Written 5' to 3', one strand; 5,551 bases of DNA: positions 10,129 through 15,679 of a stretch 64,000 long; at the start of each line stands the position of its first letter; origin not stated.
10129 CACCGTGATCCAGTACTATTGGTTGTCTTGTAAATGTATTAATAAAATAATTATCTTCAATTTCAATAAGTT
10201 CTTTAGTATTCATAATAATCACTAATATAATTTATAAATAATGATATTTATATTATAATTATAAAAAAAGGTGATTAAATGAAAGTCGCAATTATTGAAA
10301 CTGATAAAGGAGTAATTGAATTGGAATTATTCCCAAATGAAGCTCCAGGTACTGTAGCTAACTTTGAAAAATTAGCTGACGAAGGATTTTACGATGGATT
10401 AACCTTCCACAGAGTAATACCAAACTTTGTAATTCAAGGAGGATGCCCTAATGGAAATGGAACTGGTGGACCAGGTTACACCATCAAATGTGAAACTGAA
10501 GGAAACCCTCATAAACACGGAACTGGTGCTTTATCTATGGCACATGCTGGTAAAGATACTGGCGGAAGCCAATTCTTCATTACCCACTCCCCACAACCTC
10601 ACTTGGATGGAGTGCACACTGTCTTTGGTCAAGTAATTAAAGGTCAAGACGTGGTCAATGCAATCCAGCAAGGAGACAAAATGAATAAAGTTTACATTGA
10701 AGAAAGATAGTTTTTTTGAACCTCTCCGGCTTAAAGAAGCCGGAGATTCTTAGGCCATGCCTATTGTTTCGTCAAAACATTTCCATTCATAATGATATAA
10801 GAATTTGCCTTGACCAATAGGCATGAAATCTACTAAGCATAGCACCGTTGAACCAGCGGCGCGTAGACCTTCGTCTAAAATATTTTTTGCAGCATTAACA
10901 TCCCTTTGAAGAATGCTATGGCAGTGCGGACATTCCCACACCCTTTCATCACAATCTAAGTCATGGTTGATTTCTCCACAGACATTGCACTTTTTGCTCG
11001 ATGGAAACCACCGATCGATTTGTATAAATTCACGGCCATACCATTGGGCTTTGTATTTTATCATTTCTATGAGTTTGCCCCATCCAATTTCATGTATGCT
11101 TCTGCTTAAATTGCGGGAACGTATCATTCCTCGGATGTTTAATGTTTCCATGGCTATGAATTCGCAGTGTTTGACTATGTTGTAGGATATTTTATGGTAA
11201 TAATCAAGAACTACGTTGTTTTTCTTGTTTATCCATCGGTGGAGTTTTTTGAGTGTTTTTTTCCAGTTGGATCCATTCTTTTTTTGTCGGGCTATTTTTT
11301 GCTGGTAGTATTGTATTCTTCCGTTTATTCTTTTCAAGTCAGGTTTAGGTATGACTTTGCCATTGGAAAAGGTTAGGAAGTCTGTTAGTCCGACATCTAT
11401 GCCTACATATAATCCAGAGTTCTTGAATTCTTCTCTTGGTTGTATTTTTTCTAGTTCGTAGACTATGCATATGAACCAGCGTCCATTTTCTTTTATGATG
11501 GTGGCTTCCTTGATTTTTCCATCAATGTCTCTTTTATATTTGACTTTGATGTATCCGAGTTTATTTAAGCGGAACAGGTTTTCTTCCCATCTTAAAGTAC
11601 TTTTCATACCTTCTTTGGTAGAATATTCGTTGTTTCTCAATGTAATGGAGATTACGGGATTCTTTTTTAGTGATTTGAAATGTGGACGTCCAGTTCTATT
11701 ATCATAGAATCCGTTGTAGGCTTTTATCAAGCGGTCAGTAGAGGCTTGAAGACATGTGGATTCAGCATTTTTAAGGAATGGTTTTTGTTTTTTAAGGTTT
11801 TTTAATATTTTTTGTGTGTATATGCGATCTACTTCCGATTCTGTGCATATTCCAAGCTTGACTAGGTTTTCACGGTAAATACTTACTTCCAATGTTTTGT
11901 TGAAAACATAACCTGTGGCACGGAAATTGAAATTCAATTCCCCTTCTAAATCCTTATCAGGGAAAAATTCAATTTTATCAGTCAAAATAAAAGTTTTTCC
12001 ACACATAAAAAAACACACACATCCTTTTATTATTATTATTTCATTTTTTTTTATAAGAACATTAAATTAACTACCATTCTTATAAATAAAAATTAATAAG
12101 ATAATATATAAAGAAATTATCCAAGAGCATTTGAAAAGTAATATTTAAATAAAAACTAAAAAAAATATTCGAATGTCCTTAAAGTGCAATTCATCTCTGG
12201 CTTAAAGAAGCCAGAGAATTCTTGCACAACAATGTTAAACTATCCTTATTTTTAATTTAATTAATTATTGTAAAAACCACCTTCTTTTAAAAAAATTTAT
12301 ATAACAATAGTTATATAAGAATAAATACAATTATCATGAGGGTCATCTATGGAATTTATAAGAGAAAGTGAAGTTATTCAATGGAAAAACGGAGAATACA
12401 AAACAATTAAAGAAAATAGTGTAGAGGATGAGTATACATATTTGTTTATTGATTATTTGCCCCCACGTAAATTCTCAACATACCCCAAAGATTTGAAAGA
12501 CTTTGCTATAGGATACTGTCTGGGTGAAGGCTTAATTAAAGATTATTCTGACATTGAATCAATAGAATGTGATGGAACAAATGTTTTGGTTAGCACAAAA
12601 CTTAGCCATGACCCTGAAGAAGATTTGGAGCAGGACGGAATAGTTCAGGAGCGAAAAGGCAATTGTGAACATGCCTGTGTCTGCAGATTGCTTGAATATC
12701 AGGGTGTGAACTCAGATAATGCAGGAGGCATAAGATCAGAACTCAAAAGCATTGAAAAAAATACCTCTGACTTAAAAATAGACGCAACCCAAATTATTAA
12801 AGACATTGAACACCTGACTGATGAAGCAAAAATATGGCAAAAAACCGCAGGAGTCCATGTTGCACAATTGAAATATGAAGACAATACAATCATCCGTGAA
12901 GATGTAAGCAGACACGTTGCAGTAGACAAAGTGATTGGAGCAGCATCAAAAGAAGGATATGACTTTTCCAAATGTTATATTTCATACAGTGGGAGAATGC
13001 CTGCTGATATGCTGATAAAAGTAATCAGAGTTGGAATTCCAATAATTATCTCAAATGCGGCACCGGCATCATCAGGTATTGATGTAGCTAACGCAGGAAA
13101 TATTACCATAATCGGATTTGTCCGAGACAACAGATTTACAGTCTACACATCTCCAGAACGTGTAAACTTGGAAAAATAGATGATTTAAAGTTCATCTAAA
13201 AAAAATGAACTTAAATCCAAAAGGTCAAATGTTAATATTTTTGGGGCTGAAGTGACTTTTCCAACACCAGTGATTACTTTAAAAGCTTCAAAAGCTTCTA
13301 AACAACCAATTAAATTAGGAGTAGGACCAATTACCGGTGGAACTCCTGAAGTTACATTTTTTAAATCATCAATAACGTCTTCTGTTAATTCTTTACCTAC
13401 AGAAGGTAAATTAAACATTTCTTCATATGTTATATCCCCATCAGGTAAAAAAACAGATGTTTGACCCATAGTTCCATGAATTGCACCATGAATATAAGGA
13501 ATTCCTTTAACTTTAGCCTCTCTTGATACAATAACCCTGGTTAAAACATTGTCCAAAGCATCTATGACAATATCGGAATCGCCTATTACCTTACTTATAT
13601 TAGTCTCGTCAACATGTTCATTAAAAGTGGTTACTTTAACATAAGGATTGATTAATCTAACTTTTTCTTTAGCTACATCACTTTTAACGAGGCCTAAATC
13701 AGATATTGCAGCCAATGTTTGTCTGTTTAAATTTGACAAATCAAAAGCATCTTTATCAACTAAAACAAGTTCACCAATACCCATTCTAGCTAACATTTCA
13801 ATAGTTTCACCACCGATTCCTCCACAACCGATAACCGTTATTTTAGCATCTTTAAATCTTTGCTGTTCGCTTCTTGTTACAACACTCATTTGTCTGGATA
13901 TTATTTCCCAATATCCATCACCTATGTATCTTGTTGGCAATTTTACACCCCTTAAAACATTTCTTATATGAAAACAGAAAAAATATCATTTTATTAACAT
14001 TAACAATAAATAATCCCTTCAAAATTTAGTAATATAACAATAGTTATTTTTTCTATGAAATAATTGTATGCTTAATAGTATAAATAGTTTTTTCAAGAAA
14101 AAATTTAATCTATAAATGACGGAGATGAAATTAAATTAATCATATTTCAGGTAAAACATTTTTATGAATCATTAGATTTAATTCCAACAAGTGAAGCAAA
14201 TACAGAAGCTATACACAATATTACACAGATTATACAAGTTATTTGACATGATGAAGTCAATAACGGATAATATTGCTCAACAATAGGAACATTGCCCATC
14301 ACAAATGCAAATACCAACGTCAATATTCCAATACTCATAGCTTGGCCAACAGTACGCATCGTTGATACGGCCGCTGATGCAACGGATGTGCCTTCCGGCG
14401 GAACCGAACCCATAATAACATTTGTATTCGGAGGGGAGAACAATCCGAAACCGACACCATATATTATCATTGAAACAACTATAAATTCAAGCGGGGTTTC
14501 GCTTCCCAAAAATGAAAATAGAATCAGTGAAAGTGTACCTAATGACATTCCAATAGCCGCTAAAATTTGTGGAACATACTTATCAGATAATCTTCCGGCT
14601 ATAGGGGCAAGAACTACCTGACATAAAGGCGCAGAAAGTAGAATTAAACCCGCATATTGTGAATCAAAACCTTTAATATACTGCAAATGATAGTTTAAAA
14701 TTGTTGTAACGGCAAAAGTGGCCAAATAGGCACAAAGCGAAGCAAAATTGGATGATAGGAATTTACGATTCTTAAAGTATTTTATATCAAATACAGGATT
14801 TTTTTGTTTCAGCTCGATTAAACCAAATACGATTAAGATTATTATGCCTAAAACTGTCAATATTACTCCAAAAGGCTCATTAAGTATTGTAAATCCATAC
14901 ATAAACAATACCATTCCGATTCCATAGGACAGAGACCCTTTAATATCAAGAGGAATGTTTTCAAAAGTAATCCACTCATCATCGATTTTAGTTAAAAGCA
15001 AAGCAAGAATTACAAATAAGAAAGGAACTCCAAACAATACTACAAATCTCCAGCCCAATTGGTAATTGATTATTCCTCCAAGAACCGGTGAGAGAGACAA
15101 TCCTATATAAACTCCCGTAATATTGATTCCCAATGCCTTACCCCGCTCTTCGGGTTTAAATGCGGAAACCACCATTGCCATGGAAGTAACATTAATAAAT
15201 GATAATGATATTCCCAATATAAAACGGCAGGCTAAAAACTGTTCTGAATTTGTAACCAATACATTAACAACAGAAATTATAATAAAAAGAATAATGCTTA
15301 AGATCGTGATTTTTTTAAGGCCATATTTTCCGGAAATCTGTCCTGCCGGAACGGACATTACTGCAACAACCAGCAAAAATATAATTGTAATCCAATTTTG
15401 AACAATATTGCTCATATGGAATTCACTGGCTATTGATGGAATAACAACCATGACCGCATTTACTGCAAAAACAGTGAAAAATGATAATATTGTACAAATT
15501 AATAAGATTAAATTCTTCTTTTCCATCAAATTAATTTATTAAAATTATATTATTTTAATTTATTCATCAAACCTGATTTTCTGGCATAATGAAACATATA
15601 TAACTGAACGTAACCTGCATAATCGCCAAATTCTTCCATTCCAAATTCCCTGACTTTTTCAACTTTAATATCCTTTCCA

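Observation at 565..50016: A 19-bp motif occurs four times, always upstream of DNA-metabolism genes: candidate archaeal DNA replication/repair regulon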

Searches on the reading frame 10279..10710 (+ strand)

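Call 37: search_protein_families(library=pfam, proteins=[window:10279-10710:+], max_evalue=0.00001)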
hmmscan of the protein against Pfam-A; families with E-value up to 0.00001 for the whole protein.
window:10279-10710:+ (143 aa): 1 family
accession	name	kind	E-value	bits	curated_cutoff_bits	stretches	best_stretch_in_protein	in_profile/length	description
PF00160.26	Pro_isomerase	-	2e-46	158.6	21.7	1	5-136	3-144/159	Cyclophilin type peptidyl-prolyl cis-trans isomerase/CLD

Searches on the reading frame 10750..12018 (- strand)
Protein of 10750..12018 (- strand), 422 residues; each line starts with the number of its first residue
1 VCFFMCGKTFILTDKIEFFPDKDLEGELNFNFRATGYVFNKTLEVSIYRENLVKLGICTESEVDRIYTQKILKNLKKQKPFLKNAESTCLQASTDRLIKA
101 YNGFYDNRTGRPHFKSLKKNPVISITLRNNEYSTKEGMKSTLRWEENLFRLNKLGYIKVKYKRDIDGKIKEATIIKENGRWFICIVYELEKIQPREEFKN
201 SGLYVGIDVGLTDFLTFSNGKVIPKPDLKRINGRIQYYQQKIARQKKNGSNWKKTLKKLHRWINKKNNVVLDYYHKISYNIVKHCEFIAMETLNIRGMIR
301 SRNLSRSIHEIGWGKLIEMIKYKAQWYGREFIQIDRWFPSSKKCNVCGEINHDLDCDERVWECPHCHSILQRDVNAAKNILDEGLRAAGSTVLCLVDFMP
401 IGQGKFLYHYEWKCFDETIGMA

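Call 9: search_protein_families(library=pfam, proteins=[window:10750-12018:-])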
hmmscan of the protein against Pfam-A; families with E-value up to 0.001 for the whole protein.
window:10750-12018:- (422 aa): 2 families
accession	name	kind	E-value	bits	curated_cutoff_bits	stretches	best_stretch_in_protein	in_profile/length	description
PF07282.18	Cas12f1-like_TNB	-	7.2e-24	84.2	26.3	1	313-380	1-60/60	Cas12f1-like, TNB domain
PF01385.25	OrfB_IS605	-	4.6e-20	72.4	30.5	1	186-301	3-119/120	Probable transposase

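Call 80: find_homologous_proteins(query=window:10750-12018:-, max_evalue=1e-20)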
Query window:10750-12018:- (422 aa): 1755 proteins with E <= 1e-20 among 3908 candidates; the best 120 are listed.
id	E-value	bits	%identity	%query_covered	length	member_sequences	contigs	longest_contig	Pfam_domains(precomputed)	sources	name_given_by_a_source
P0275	2.0e-278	941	96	99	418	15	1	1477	PF01385.26,PF07282.19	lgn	-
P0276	2.6e-257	872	90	99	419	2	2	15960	PF01385.26,PF07282.19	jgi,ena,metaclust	metaclust:\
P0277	1.1e-255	866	89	99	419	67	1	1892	PF01385.26,PF07282.19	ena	-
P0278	4.7e-241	818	85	99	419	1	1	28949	PF01385.26,PF07282.19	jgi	jgi:putative transposase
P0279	5.6e-240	815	84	99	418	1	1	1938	PF01385.26,PF07282.19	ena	-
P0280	4.1e-238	808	84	99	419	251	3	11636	PF01385.26,PF07282.19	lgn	-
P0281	1.4e-237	807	82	99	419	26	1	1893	PF01385.26,PF07282.19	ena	-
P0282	1.9e-237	806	84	99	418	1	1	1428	PF01385.26,PF07282.19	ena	-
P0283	5.3e-237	805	84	99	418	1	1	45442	PF01385.26,PF07282.19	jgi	jgi:putative transposase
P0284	1.3e-236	803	84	99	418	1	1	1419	PF01385.26,PF07282.19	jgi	jgi:putative transposase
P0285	4.1e-236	802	82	99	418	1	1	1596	PF01385.26,PF07282.19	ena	-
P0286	2.7e-234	796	82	99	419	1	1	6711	PF01385.26,PF07282.19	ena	-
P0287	6.6e-234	795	82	99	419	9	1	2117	PF01385.26,PF07282.19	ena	-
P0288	7.6e-231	784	80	100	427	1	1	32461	PF01385.26,PF07282.19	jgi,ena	-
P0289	9.7e-230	781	79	99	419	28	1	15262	PF01385.26,PF07282.19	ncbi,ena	-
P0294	4.0e-228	775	80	99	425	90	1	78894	PF01385.26,PF07282.19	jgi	-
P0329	2.2e-188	645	71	97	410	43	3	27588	PF01385.26,PF07282.19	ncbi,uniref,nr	ncbi:RNA-guided endonuclease InsQ/TnpB family protein [Methanobrevibacter sp.]|uniref:RNA-guided end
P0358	1.7e-65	240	39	91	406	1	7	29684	PF12323.15,PF01385.26,PF07282.19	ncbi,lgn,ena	-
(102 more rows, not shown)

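Call 81: find_encoding_contigs(protein=P0278, flank=2500, max_places=3)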
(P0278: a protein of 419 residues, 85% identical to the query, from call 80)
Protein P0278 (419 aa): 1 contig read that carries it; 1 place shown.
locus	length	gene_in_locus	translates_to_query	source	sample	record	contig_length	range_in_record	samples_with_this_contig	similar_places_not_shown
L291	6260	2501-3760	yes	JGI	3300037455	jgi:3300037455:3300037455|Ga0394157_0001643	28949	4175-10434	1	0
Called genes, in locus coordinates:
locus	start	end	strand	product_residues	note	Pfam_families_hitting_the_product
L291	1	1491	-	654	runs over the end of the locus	PF04020:Phage_holin_4_2, PF01663:Phosphodiest (weak)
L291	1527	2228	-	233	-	-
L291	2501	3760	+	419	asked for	PF01385:OrfB_IS605, PF07282:Cas12f1-like_TNB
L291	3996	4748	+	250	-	PF03306:AAL_decarboxy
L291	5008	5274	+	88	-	-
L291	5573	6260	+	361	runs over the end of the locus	PF08323:Glyco_transf_5 (faint), PF20706:GT4-conflict, PF13439:Glyco_transf_4, PF13477:Glyco_trans_4_2, PF13579:Glyco_trans_4_4, PF00534:Glycos_transf_1, PF13692:Glyco_trans_1_4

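Call 82: find_encoding_contigs(protein=P0294, flank=2500, max_places=3)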
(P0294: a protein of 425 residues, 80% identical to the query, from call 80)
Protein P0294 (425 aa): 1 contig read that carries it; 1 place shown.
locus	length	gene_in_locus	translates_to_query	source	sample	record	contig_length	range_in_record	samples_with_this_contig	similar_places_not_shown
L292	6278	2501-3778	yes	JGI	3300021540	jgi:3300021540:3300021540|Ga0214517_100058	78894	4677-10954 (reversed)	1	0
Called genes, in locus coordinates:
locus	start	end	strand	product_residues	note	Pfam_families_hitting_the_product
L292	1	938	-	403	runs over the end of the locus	PF01609:DDE_Tnp_1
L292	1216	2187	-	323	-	-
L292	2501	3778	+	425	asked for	PF01385:OrfB_IS605, PF07282:Cas12f1-like_TNB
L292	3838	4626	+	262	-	PF12797:Fer4_2 (faint), PF13237:Fer4_10 (faint), PF14697:Fer4_21, PF12838:Fer4_7 (weak), PF13187:Fer4_9 (weak), PF25160:LdpA_Fe-S-bd, PF00037:Fer4 (weak), PF12837:Fer4_6, +1 more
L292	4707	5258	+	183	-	PF12773:DZR, PF13248:Zn_ribbon_3 (faint), PF18912:DZR_2 (faint), PF24460:DUF7575 (faint), PF24463:DUF7577 (faint), PF13240:Zn_Ribbon_1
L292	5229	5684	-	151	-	PF13302:Acetyltransf_3 (weak), PF00583:Acetyltransf_1, PF13673:Acetyltransf_10, PF08445:FR47 (weak), PF13508:Acetyltransf_7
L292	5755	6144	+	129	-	PF03686:UPF0146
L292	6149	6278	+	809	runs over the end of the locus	PF00690:Cation_ATPase_N, PF00122:E1-E2_ATPase, PF00702:Hydrolase, PF13246:Cation_ATPase, PF08282:Hydrolase_3 (weak), PF00689:Cation_ATPase_C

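Call 83: find_encoding_contigs(protein=P0329, flank=2500, max_places=4)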
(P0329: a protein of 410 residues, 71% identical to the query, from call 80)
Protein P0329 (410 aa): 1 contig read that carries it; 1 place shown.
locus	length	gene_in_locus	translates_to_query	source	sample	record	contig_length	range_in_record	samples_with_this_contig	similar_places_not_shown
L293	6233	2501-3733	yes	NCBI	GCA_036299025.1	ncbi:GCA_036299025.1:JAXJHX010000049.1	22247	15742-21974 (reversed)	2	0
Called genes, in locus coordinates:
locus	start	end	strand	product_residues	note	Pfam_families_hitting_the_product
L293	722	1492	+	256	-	-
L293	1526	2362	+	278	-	PF13751:DDE_Tnp_1_6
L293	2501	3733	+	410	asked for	PF01385:OrfB_IS605, PF07282:Cas12f1-like_TNB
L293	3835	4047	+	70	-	-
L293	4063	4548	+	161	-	PF26798:ACT_10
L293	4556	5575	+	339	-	PF03447:NAD_binding_3, PF00742:Homoserine_dh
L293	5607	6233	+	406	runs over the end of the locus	PF01676:Metalloenzyme, PF10143:PhosphMutase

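Call 84: find_encoding_contigs(protein=P0358, flank=2500, max_places=5)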
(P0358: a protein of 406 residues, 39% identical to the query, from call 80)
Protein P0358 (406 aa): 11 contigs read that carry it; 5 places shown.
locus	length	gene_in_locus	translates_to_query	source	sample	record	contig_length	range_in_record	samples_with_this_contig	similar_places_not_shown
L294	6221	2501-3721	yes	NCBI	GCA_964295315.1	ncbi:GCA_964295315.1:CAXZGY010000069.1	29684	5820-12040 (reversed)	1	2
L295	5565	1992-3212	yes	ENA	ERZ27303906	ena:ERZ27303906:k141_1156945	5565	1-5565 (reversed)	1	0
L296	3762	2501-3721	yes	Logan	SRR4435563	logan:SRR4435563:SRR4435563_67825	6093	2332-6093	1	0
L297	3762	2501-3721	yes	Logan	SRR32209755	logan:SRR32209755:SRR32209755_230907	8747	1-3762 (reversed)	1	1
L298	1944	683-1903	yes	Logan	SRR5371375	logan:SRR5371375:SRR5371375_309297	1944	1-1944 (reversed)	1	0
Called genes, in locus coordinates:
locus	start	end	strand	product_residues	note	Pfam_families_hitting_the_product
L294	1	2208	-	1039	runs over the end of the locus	PF00112:Peptidase_C1, PF18560:Lectin_like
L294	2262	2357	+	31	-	-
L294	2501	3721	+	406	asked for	PF12323:HTH_OrfB_IS605, PF01385:OrfB_IS605, PF07282:Cas12f1-like_TNB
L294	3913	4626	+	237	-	PF02517:Rce1-like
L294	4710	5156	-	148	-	-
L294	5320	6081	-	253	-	PF00149:Metallophos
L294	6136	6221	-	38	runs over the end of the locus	-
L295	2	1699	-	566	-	?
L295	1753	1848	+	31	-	-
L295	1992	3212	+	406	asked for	PF12323:HTH_OrfB_IS605, PF01385:OrfB_IS605, PF07282:Cas12f1-like_TNB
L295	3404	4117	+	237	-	PF02517:Rce1-like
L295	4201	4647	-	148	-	-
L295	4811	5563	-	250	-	?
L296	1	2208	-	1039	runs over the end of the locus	PF00112:Peptidase_C1, PF18560:Lectin_like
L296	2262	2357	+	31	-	-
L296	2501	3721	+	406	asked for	PF12323:HTH_OrfB_IS605, PF01385:OrfB_IS605, PF07282:Cas12f1-like_TNB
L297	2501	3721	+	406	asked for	PF12323:HTH_OrfB_IS605, PF01385:OrfB_IS605, PF07282:Cas12f1-like_TNB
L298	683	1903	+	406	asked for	PF12323:HTH_OrfB_IS605, PF01385:OrfB_IS605, PF07282:Cas12f1-like_TNB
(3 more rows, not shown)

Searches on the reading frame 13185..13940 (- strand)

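Call 38: search_protein_families(library=pfam, proteins=[window:13185-13940:-], max_evalue=0.00001)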
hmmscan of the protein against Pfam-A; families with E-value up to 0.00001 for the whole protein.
window:13185-13940:- (251 aa): 1 family
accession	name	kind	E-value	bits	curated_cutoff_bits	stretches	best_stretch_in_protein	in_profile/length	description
PF00899.27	ThiF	-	1.1e-56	192.1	28.1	1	15-244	2-223/238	ThiF family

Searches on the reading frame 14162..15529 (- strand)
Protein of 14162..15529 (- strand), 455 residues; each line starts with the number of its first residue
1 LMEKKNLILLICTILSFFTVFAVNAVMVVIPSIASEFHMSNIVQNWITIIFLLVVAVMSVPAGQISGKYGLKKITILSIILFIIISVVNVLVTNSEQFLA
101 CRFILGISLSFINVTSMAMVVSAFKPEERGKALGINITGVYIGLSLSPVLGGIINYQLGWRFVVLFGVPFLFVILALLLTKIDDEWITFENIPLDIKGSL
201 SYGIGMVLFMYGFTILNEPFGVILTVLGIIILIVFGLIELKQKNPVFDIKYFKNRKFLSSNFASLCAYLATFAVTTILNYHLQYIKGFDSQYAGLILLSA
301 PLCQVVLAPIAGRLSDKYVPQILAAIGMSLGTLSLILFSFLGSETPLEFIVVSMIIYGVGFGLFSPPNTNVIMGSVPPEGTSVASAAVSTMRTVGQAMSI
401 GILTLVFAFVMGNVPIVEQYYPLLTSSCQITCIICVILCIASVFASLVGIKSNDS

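Call 38: search_protein_families(library=pfam, proteins=[window:14162-15529:-], max_evalue=0.00001)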
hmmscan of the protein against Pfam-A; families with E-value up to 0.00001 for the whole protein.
window:14162-15529:- (455 aa): 3 families
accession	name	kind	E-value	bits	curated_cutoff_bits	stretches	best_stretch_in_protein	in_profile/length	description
PF07690.21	MFS_1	-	4.4e-48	164.4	33.4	1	14-398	3-345/347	Major Facilitator Superfamily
PF00083.30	Sugar_tr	-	6.3e-09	35.7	22.3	1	38-179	33-187/452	Sugar (and other) transporter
PF13347.12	MFS_2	-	8.4e-06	25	27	0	264-454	6-197/427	MFS/sugar transport protein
